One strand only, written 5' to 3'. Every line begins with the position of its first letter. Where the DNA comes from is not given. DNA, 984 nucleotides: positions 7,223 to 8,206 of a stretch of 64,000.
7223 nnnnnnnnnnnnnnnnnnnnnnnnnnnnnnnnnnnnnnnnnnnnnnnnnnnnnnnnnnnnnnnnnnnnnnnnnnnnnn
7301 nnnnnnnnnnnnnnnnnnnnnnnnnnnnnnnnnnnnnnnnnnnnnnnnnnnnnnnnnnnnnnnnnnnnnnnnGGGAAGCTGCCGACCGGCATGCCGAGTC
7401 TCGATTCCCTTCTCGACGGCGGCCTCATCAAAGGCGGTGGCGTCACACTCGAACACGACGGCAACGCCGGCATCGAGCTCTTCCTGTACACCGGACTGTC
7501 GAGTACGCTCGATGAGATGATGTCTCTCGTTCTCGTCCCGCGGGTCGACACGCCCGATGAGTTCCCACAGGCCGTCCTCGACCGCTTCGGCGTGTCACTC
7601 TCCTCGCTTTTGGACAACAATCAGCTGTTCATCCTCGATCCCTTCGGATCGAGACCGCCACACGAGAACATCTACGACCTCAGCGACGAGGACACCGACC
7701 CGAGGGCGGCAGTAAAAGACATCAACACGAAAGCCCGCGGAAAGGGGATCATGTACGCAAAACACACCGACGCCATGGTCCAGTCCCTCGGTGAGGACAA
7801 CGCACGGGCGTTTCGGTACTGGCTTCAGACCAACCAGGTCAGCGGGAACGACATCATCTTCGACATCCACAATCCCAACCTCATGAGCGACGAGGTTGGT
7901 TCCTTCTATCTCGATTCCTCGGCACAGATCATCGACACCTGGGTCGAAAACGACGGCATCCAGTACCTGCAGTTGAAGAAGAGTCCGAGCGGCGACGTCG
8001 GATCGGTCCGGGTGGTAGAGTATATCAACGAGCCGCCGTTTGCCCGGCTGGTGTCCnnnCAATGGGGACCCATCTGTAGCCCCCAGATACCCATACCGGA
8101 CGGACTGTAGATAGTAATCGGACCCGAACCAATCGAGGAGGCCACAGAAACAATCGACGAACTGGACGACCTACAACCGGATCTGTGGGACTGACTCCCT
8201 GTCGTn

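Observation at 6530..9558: KaiC-like two-domain ATPase, PrxQ-like redoxin and a free-standing copy of the degenerate KaiC domain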

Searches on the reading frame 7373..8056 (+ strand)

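Call 12: search_protein_families(library=pfam, proteins=[window:7373-8056:+], max_evalue=10)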
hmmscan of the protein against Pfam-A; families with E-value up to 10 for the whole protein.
seq(228 aa): 1 family
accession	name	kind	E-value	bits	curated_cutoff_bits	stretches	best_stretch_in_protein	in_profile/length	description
PF06745.19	ATPase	-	0.017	14.9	26.6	1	4-120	2-121/231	KaiC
